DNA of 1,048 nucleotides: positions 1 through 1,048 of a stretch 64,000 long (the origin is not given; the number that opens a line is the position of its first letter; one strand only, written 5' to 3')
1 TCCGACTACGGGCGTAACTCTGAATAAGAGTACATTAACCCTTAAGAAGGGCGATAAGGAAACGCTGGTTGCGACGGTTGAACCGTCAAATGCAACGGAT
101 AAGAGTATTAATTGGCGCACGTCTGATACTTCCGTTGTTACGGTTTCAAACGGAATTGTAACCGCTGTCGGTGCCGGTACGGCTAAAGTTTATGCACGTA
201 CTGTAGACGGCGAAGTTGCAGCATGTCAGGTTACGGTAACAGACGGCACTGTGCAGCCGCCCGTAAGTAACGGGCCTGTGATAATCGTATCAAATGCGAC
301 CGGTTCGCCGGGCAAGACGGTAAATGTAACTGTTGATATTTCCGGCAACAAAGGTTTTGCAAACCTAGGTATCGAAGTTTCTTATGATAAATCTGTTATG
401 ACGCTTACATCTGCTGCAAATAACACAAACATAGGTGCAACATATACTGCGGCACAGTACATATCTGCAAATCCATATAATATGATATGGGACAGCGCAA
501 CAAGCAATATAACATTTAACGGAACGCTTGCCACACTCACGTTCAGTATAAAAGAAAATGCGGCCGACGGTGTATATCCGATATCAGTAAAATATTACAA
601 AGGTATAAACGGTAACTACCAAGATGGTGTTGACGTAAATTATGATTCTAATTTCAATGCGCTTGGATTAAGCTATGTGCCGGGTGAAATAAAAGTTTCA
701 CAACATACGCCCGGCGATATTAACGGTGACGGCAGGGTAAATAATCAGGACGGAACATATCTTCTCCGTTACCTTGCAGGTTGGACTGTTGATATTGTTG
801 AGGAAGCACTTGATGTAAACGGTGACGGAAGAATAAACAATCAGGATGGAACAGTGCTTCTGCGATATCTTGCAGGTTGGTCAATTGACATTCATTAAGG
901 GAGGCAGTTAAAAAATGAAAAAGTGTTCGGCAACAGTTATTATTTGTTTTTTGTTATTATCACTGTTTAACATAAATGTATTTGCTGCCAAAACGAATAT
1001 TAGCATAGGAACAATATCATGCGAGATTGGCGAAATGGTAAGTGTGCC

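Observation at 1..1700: Tandem cohesin-module genes, the first carrying both cohesin and dockerin: a cellulosome-type adaptor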

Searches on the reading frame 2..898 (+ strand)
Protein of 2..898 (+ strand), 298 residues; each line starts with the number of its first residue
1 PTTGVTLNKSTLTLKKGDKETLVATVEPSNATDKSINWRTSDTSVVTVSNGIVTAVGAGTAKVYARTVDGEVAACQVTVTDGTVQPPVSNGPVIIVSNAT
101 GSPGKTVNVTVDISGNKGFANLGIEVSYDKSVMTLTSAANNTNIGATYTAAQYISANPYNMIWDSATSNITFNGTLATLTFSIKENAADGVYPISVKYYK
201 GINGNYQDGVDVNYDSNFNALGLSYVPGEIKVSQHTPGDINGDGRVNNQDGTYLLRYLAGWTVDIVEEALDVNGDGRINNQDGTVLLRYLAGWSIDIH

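Call 5: search_protein_families(library=pfam, proteins=[window:2-898:+], max_evalue=1)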
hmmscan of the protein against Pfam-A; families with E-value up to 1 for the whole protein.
window:2-898:+ (298 aa): 9 families
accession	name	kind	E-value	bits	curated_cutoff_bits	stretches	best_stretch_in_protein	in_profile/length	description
PF00404.24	Dockerin_1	-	1.3e-13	51.4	22.9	1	237-290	1-56/57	Dockerin type I domain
PF02368.24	Big_2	-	1.6e-10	41.2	22.8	1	2-69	2-70/79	Bacterial Ig-like domain (group 2)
PF00963.24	Cohesin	-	4.2e-10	40.4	24.1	1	95-201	4-119/139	Cohesin domain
PF21461.3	HL_N-beta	-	0.0028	17.8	27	1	38-64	16-42/57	Hyaluronate lyase, N-terminal beta-sheet domain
PF18407.7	GNAT_like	-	0.012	16.3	26.3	1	260-291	3-30/61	GCN5-related N-acetyltransferase like domain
PF06585.17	JHBP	-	0.09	12.4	29.2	0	111-195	82-163/239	Haemolymph juvenile hormone binding protein (JHBP)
PF23619.1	Ig_VWA7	-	0.11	13.2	27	1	99-135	10-46/104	VWA7 Ig-like domain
PF01839.29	FG-GAP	-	0.67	10.3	22.1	0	237-245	7-15/37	FG-GAP repeat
PF13202.12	EF-hand_5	-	0.96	9.5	25.9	1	269-279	7-17/25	EF hand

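Call 6: search_protein_families(library=ncbifam, proteins=[window:2-898:+], max_evalue=1)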
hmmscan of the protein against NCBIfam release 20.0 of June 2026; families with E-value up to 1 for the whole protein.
window:2-898:+ (298 aa): 2 families
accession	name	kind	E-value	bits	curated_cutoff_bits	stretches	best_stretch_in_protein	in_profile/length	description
NF049990.1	CellobisidaseCelK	equivalog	1.1e-07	30.5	1700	1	237-292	829-884/889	cellulose 1,4-beta-cellobiosidase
NF053514.2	JUQZ_fam_ocin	equivalog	0.0027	18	40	1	41-72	66-98/107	BLB8/JUQZ-1 family protein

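Call 21: find_homologous_proteins(query=window:2-895:+, max_evalue=0.00001)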
Query window:2-895:+ (298 aa): 346 proteins with E <= 0.00001 among 5165 candidates; the best 120 are listed.
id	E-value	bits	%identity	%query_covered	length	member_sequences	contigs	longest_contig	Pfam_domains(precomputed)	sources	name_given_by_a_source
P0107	4.6e-111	389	63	100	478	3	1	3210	PF13306.13,PF00404.25,PF00963.25,PF02368.25,PF13855.13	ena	-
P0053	3.3e-98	347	54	99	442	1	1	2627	PF00404.25,PF21461.4,PF00963.25,PF02368.25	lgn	-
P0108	2.8e-96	340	55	100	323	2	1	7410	PF00404.25,PF00963.25,PF02368.25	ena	-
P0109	4.2e-94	333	54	99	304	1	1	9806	PF00404.25,PF00963.25,PF02368.25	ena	-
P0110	3.0e-89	317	60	82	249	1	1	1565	PF00404.25,PF00963.25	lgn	-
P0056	1.8e-87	312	52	99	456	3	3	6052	PF00404.25,PF21461.4,PF00963.25,PF02368.25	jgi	-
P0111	1.5e-86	309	69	69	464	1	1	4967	PF00059.28,PF00404.25,PF00963.25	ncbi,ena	-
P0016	2.3e-86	308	59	50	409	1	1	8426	PF14067.12,PF00963.25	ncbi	-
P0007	4.9e-86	307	59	54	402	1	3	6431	PF00963.25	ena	-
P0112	1.2e-84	302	49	100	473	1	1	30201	PF00404.25,PF21461.4,PF00963.25,PF02368.25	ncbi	-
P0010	2.0e-83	298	55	48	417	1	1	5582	PF00963.25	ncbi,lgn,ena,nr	ncbi:MAG: hypothetical protein IJ365_02950 [Clostridia bacterium]|nr:hypothetical protein [Clostridi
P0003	8.7e-83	296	58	54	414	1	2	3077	PF00963.25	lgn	-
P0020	1.2e-82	296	53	53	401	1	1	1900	PF00963.25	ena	-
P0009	3.7e-82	294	59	53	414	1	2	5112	PF00963.25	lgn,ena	-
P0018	3.8e-81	291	54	54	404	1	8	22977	PF00963.25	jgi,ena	-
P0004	3.2e-80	288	55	53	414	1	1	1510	PF00963.25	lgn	-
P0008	5.5e-80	287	53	53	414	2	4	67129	PF00963.25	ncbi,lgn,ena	-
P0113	3.1e-79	285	64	68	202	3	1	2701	PF00404.25,PF00963.25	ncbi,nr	ncbi:MAG: hypothetical protein IJG16_02625 [Clostridia bacterium]|nr:hypothetical protein [Clostridi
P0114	3.1e-79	285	60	75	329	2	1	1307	PF00059.28,PF00404.25,PF00963.25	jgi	jgi:hypothetical protein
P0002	6.7e-79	283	56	53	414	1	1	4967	PF00963.25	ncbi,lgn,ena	-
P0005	4.9e-78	281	55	53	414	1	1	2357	PF00963.25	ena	-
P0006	4.6e-76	274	57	49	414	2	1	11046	PF00963.25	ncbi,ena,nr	ncbi:MAG: hypothetical protein IJH94_03645 [Clostridia bacterium]|nr:hypothetical protein [Clostridi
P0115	1.4e-73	266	60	66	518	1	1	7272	PF00404.25,PF00963.25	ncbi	-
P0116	1.1e-71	260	56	69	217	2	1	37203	PF00404.25,PF00963.25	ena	-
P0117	1.5e-71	259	65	59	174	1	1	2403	PF00404.25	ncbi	-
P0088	7.1e-71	257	45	98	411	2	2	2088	PF00404.25,PF00963.25,PF02368.25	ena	-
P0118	4.3e-70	255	47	99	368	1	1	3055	PF00404.25,PF00963.25,PF02368.25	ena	-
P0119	5.9e-70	254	47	99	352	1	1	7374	PF00404.25,PF00963.25,PF02368.25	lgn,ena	-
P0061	9.0e-70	253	59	69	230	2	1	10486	PF00404.25,PF00963.25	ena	-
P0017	9.1e-69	250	52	51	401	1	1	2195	PF00963.25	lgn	-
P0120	2.8e-68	249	55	70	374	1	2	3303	PF00404.25,PF13287.13,PF13290.14,PF15738.12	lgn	-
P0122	7.3e-67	244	45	99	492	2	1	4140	PF13306.13,PF00404.25,PF00963.25,PF02368.25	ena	-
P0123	8.0e-67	244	45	99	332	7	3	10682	PF00404.25,PF00963.25,PF02368.25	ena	-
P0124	1.3e-66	243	45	99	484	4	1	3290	PF13306.13,PF00404.25,PF00963.25,PF02368.25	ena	-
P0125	3.8e-66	242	46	99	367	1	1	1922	PF00404.25,PF00963.25,PF02368.25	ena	-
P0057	2.7e-65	239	55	69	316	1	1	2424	PF00404.25,PF00963.25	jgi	-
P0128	1.5e-64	236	45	99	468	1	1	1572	PF08279.19,PF00455.29,PF00404.25,PF00963.25,PF08220.19,PF02368.25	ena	-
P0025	2.1e-61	226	52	52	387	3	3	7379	PF00963.25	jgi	-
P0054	1.4e-60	223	49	48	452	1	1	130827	PF07679.23,PF21461.4,PF00963.25,PF22359.3,PF02368.25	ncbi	-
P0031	3.5e-58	215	45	57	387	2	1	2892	PF00963.25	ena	-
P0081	2.6e-57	213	54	62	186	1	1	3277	PF00404.25,PF00963.25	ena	-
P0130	6.0e-57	211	50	72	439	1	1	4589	PF00404.25,PF07523.19,PF00963.25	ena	-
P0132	2.5e-55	206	49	75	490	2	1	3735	PF13306.13,PF00404.25,PF13855.13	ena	-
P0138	9.7e-54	201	41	89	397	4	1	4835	PF00404.25,PF00963.25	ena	-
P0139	2.4e-53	200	47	64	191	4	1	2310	PF00404.25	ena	-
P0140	3.1e-53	199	48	73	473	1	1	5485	PF00404.25,PF00963.25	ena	-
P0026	9.8e-52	194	41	52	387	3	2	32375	PF00963.25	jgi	-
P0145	1.5e-50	190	39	70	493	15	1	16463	PF09479.17,PF00404.25,PF00963.25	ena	-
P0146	2.4e-50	190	51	61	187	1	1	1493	PF00404.25,PF00963.25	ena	-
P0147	2.7e-50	190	43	80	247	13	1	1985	PF00404.25,PF00963.25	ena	-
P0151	1.2e-44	171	37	68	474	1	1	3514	PF00404.25,PF00963.25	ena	-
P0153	2.9e-44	170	46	61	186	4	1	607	PF00404.25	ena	-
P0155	1.0e-43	168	37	68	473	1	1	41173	PF00404.25,PF00963.25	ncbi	-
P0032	1.1e-41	161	59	49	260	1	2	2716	PF00963.25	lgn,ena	-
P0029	4.6e-41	159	58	49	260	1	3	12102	PF00963.25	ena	-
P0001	5.7e-41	159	62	43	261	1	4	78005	PF00963.25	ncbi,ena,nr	ncbi:MAG: hypothetical protein J5590_02440 [Clostridia bacterium]|nr:hypothetical protein [Clostridi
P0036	7.7e-41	159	57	52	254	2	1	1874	PF00963.25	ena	-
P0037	2.4e-40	157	58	45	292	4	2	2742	PF00963.25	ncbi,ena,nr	ncbi:MAG: hypothetical protein IJG16_02620 [Clostridia bacterium]|nr:hypothetical protein [Clostridi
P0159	2.1e-39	154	54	48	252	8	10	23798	PF00963.25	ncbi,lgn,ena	-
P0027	2.1e-39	154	53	54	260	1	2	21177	PF00963.25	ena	-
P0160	2.3e-39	154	37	68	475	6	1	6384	PF00404.25,PF00963.25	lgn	-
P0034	1.4e-37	148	55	48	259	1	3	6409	PF15418.13,PF00963.25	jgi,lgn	jgi:hypothetical protein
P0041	4.6e-37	146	54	47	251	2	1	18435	PF00963.25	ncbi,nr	ncbi:MAG: hypothetical protein II359_00820 [Clostridia bacterium]|nr:hypothetical protein [Clostridi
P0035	9.9e-37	145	49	54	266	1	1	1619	PF00963.25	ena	-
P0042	1.3e-36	145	55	46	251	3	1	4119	PF00963.25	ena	-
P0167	6.7e-36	142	36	69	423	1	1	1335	PF00404.25,PF00963.25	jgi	-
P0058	8.7e-36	142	49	52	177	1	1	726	PF00963.25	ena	-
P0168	1.2e-35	141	34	96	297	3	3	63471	PF00404.25,PF00963.25,PF02368.25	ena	-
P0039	5.4e-35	139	53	47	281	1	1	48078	PF00963.25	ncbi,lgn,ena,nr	ncbi:MAG: hypothetical protein J1G06_03525 [Oscillospiraceae bacterium]|nr:hypothetical protein [Osc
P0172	1.2e-34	138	48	48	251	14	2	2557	PF00963.25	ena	-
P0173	3.4e-34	137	36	67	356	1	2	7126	PF00404.25,PF00963.25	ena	-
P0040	9.4e-34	135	51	45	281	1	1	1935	PF00963.25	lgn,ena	-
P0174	1.1e-33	135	52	26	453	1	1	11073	PF26182.1,PF00404.25,PF21461.4,PF02368.25,PF23486.2,PF20578.5,PF26918.1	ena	-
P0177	1.2e-31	128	46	48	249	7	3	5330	PF00963.25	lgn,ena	-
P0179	2.2e-31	128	38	75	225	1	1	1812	PF00404.25,PF00963.25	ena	-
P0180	2.7e-31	127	46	48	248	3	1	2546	PF00963.25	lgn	-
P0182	2.4e-30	124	36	80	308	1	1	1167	PF00404.25,PF00963.25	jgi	-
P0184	2.3e-28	118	37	71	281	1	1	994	PF00404.25,PF00963.25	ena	-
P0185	1.2e-27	115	37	70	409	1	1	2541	PF00404.25,PF00963.25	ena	-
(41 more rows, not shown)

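Call 26: search_solved_structures(query=A2, max_evalue=0.01)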
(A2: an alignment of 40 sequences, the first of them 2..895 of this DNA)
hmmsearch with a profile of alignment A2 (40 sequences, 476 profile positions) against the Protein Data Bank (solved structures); distinct sequences matched with E-value up to 0.01: 57.
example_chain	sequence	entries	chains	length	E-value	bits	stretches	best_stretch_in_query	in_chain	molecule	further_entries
6kg9_A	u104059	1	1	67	3.2e-17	65.9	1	259-314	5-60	And cellulose-binding endoglucanase family 9 CelL ortholog dockerin domain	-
6kge_D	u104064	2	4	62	2.3e-16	63.1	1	259-314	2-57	And cellulose-binding endoglucanase family 9 CelL ortholog dockerin domain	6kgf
6kgc_B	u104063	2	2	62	4.5e-16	62.1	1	259-314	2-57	And cellulose-binding endoglucanase family 9 CelL ortholog dockerin domain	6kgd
4fl4_A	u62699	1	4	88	1.4e-14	57.1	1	262-316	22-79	Glycoside hydrolase family 9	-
1daq_A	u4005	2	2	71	5.3e-14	55.3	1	260-316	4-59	ENDOGLUCANASE SS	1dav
2mte_A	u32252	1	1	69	6.5e-14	55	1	261-316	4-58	Cellulose 1,4-beta-cellobiosidase (reducing end) CelS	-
4cj0_A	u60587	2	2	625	3.6e-13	52.6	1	260-316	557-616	ENDOGLUCANASE D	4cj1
1clc_A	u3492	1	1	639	3.7e-13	52.5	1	260-316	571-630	ENDOGLUCANASE CELD; EC: 3.2.1.4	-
3kcp_A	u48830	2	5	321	5.3e-13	52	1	113-223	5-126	Cellulosomal-scaffolding protein A | Cellulosome anchoring protein cohesin region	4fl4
9qfa_A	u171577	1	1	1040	1.4e-12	50.6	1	264-322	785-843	Ruminococcus bromii Amy12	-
2yik_A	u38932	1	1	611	1.4e-12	50.6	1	260-316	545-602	ENDOGLUCANASE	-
7quz_AAA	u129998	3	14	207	2.4e-12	49.8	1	22-112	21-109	Beta-1,3-glucanase bglH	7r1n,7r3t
8x3a_A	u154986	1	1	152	5.6e-12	48.6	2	260-321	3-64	Serine protease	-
8x39_A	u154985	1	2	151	6e-12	48.5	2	260-321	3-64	Serine protease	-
8zvk_A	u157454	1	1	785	2.1e-10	43.4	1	258-316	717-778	AaBgIC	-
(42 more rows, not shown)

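Call 30: predict_structure(alignment_id=A2)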
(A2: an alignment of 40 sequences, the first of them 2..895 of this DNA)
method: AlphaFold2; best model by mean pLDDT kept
length: 298 residues; sequences in the alignment: 40
mean_pLDDT: 93.6   pTM: 0.65
mean pLDDT of the five models: 93.6, 93.0, 92.8, 92.1, 92.0
residues with pLDDT >= 90: 249; 70-90: 41; 50-70: 7; < 50: 1
segments of 3 or more residues with pLDDT < 50: none
pLDDT, mean of each block of 10 residues (from residue 1): 91 93 95 95 97 94 94 95 59 95 96 97 98 98 97 97 95 98 94 95 96 97 94 87 92 96 92 93 96 91
secondary structure, 60 per line:
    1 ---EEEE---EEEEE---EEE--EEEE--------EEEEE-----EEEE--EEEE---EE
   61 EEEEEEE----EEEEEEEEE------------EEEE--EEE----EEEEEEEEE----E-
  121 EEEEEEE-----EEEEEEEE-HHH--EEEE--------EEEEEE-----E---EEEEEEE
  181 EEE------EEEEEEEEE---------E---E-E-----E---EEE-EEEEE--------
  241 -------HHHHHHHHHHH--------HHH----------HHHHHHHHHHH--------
elements in order: E4-7 E11-15 E19-21 E24-27 E36-40 E46-49 E52-55 E59-67 E72-80 E93-96 E99-101 E106-114 E121-127 E133-140 E147-150 E159-164 E174-183 E190-198 E224-226 E228-232 H248-258 H280-290

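Call 36: find_encoding_contigs(protein=P0159, flank=6000, max_places=1)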
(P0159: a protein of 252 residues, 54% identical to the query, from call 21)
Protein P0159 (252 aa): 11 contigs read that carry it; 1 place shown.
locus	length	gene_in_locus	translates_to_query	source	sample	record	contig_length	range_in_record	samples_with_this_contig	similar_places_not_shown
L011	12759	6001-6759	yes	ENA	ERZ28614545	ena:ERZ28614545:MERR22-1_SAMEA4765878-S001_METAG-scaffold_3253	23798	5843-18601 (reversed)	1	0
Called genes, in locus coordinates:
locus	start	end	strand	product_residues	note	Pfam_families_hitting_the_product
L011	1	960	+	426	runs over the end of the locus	PF00709:Adenylsucc_synt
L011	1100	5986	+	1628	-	PF07581:Glug (faint), PF02368:Big_2, PF21461:HL_N-beta (faint), PF02368:Big_2, PF00404:Dockerin_1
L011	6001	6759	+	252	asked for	PF00963:Cohesin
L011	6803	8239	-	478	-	PF02386:TrkH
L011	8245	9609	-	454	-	PF01488:Shikimate_DH (faint), PF02254:TrkA_N, PF02558:ApbA (faint), PF03435:Sacchrp_dh_NADP (faint), PF03807:F420_oxidored (faint), PF02080:TrkA_C, PF02254:TrkA_N, PF02080:TrkA_C, +2 more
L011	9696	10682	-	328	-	PF07261:DnaB_2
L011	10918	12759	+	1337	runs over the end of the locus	PF04563:RNA_pol_Rpb2_1, PF04561:RNA_pol_Rpb2_2, PF04565:RNA_pol_Rpb2_3, PF10385:RNA_pol_Rpb2_45, PF00562:RNA_pol_Rpb2_6, PF04560:RNA_pol_Rpb2_7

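Call 39: fold_search(model_id=the predicted structure, library=pdb)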
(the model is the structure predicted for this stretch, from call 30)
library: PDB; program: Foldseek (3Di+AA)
matches with E <= 10: 1990; with E <= 0.001: 635
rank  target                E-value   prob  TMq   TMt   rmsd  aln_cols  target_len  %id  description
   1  5lxv_C                3.1e-11  1.00  0.41  0.67   3.8       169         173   22  Crystal structure of Ruminococcus flavefaciens scaffoldin C cohesin in complex with a dockerin from an uncharacterized (released 2016-10-19)
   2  6kgf_C                4.6e-11  1.00  0.41  0.79   2.5       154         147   23  Crystal structure of CaDoc0917(R16D)-CaCohA2 complex at pH 8.2 (released 2020-07-08)
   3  6kgf_A                5.1e-11  1.00  0.39  0.79   2.8       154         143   23  Crystal structure of CaDoc0917(R16D)-CaCohA2 complex at pH 8.2 (released 2020-07-08)
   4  4fl4_C                5.1e-11  1.00  0.41  0.39   3.6       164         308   21  Scaffoldin conformation and dynamics revealed by a ternary complex from the Clostridium thermocellum cellulosome (released 2012-06-27)
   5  5lxv_A                5.4e-11  1.00  0.42  0.70   3.7       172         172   22  Crystal structure of Ruminococcus flavefaciens scaffoldin C cohesin in complex with a dockerin from an uncharacterized (released 2016-10-19)
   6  4fl4_I                9.5e-11  1.00  0.42  0.41   3.2       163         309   21  Scaffoldin conformation and dynamics revealed by a ternary complex from the Clostridium thermocellum cellulosome (released 2012-06-27)
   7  6kgd_A                1.0e-10  1.00  0.41  0.80   2.7       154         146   23  Crystal structure of CaDoc0917(R49D)-CaCohA2 complex at pH 8.0 (released 2020-07-08)
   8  6kge_A                1.4e-10  1.00  0.39  0.77   2.9       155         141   22  Crystal structure of CaDoc0917(R16D)-CaCohA2 complex at pH 5.5 (released 2020-07-08)
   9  3kcp_A                1.7e-10  1.00  0.41  0.40  15.6       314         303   17  Crystal structure of interacting Clostridium thermocellum multimodular components (released 2010-02-09)
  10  6kgc_A                1.8e-10  1.00  0.40  0.79   3.0       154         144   23  Crystal structure of CaDoc0917(R49D)-CaCohA2 complex at pH 5.4 (released 2020-07-08)
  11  4ums                  2.8e-10  1.00  0.38  0.71   4.6       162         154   17  The crystal structure of the seventh ScaB type I cohesin from Pseudobacteroides cellulosolvens (released 2015-05-06)
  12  2vn5_C                5.4e-10  1.00  0.39  0.73   3.9       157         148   19  The Clostridium cellulolyticum dockerin displays a dual binding mode for its cohesin partner (released 2008-05-20)
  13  3ul4_A                7.1e-10  1.00  0.38  0.76   3.4       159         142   15  Crystal structure of Coh-OlpA(Cthe_3080)-Doc918(Cthe_0918) complex: A novel type I Cohesin-Dockerin complex from Clost (released 2012-11-28)
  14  4fl4_L                9.5e-10  1.00  0.40  0.39  17.9       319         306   17  Scaffoldin conformation and dynamics revealed by a ternary complex from the Clostridium thermocellum cellulosome (released 2012-06-27)
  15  1aoh_A                1.1e-09  1.00  0.39  0.76   3.0       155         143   22  SINGLE COHESIN DOMAIN FROM THE SCAFFOLDING PROTEIN CIPA OF THE CLOSTRIDIUM THERMOCELLUM CELLULOSOME (released 1998-07-08)
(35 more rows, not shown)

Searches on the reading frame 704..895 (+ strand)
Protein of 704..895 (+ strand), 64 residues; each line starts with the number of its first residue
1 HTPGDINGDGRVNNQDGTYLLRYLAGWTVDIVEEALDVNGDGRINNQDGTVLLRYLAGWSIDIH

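Call 16: find_homologous_proteins(query=window:704-895:+, max_evalue=0.001)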
Query seq(64 aa) (64 aa): 6 proteins with E <= 0.001 among 7 candidates.
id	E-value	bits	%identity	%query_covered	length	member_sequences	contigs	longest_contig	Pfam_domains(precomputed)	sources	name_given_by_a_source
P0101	9.4e-19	84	63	100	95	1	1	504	PF00404.25,PF00036.39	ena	-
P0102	7.4e-18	81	64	100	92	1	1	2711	PF00404.25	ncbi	-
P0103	4.8e-17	79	66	95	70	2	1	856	PF00404.25,PF13202.13,PF00036.39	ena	-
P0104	1.9e-16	77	61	100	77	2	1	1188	PF00404.25,PF13202.13,PF00036.39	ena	-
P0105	1.2e-14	71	59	100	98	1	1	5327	PF00404.25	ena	-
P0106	1.7e-10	58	52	100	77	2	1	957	PF00404.25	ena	-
